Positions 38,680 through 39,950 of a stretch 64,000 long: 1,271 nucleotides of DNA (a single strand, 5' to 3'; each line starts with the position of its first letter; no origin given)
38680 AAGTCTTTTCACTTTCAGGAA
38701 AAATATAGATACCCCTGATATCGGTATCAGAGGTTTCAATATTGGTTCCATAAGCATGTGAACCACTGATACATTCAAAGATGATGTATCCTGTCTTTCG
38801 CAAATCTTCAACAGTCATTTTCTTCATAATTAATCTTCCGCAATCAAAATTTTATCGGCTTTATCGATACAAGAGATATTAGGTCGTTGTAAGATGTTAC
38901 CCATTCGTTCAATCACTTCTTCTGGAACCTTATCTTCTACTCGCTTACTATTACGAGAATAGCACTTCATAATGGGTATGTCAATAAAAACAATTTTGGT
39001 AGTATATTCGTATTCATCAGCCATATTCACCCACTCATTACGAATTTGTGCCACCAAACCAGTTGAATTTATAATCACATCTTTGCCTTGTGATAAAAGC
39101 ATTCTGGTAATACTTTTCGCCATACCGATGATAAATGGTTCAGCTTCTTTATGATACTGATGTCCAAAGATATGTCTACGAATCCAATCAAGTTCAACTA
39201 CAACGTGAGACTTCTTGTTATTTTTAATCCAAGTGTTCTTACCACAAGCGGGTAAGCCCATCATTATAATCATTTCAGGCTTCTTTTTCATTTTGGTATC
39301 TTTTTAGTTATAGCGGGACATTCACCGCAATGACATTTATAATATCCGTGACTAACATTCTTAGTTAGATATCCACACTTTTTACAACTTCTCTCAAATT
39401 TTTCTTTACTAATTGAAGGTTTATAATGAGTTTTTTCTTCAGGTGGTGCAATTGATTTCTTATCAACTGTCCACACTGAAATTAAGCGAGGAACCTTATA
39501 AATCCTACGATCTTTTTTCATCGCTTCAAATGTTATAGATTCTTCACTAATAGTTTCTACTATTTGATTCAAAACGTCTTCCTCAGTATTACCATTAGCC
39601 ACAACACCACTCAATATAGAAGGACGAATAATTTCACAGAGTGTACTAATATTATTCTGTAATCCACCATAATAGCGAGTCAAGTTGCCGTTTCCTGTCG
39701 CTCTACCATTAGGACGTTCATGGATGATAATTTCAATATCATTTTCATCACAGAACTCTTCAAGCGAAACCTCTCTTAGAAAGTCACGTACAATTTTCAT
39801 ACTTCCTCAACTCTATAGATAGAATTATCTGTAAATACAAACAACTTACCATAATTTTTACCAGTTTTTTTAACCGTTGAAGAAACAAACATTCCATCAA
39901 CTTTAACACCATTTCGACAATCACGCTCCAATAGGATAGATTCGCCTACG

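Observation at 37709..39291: Pnk kinase domain without a phosphatase, paired with an uncharacterised nucleotidyltransferase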

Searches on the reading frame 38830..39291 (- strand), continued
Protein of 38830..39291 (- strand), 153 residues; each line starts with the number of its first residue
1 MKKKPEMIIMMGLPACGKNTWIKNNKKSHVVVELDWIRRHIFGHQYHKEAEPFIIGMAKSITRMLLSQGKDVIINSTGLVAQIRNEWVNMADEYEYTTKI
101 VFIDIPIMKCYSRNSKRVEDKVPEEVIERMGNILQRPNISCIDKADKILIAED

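Call 90: find_encoding_contigs(protein=P0137, flank=10000, max_places=1)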
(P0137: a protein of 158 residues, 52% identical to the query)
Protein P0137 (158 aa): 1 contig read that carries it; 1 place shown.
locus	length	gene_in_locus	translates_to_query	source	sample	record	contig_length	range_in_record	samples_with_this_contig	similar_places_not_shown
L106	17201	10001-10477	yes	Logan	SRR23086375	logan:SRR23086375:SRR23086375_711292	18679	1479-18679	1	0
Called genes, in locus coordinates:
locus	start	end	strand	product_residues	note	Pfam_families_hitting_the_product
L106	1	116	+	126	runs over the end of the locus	-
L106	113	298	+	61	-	-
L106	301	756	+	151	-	-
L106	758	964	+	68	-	-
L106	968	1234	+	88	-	-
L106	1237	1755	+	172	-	-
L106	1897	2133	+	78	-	-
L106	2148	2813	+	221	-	PF00112:Peptidase_C1 (faint)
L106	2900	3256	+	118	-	-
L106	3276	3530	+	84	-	-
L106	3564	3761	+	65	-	-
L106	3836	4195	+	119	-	-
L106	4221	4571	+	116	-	-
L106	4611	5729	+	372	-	PF21189:PHA02142, PF09414:RNA_ligase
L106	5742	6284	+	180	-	PF25185:Tad3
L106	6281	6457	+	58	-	-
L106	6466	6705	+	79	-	-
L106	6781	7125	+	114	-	-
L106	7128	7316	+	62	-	-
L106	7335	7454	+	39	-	-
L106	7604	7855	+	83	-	-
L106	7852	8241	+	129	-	-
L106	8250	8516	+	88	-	-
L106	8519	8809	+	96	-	PF21840:DUF6899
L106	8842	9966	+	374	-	PF01068:DNA_ligase_A_M, PF14743:DNA_ligase_OB_2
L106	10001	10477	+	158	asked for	PF08433:KTI12, PF13671:AAA_33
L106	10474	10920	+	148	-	-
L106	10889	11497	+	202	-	PF02511:Thy1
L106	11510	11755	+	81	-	-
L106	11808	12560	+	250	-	PF00149:Metallophos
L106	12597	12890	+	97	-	-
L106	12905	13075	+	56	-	-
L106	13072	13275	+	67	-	-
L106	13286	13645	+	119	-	-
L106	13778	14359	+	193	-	-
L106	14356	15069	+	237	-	-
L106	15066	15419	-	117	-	-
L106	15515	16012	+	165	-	-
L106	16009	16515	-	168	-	-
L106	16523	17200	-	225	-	?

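Call 91: find_encoding_contigs(protein=P0121, flank=6000, max_places=1)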
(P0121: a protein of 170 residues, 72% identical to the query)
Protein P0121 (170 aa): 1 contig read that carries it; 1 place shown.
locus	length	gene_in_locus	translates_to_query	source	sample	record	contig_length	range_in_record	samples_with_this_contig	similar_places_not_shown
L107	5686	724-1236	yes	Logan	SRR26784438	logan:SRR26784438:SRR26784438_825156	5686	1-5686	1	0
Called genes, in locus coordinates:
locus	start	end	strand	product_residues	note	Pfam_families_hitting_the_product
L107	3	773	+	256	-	?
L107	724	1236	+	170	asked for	PF06414:Zeta_toxin (faint), PF08433:KTI12, PF13671:AAA_33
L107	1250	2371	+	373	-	PF10127:RlaP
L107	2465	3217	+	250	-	-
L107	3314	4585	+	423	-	-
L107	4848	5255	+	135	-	PF18907:DUF5662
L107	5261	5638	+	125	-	-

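Call 96: search_protein_families(library=padloc, proteins=[window:38830-39291:-], max_evalue=0.001)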
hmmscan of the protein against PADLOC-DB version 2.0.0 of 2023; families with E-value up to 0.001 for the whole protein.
window:38830-39291:- (153 aa): 0 families

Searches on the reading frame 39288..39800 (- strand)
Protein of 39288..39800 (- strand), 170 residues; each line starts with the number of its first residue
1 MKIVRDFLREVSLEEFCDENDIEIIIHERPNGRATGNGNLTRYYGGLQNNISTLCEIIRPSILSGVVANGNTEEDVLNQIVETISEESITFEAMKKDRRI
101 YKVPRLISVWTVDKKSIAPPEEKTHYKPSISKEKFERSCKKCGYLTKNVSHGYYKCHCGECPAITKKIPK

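Call 3: search_protein_families(library=pfam, proteins=[window:39288-39800:-], max_evalue=0.01)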
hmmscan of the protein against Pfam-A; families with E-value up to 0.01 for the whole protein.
window:39288-39800:- (170 aa): 0 families

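Call 4: search_protein_families(library=phrogs, proteins=[window:39288-39800:-], max_evalue=0.001)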
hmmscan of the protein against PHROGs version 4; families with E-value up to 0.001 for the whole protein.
window:39288-39800:- (170 aa): 0 families

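Call 54: search_protein_families(library=pfam, proteins=[window:39288-39800:-], max_evalue=5)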
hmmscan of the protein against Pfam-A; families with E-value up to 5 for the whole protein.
window:39288-39800:- (170 aa): 4 families
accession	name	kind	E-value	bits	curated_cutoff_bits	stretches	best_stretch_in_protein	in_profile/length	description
PF19994.4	GASH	-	0.062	12.9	27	1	60-99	43-82/398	GTPase-associated system helical domain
PF11360.13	DUF3110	-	0.1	13.2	20.2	0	129-152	54-77/84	Protein of unknown function (DUF3110)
PF02679.21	ComA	-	0.1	12.5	25.2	1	68-98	178-208/243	(2R)-phospho-3-sulfolactate synthase (ComA)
PF18929.5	DUF5678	-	0.16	12.3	23.2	1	65-84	17-36/49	Family of unknown function (DUF5678)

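Call 61: search_protein_families(library=ncbifam, proteins=[window:39288-39800:-], max_evalue=0.01)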
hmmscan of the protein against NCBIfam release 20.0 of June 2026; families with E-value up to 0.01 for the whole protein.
window:39288-39800:- (170 aa): 0 families

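Call 96: search_protein_families(library=padloc, proteins=[window:39288-39800:-], max_evalue=0.001)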
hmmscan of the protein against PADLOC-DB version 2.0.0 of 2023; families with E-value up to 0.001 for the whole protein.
window:39288-39800:- (170 aa): 0 families
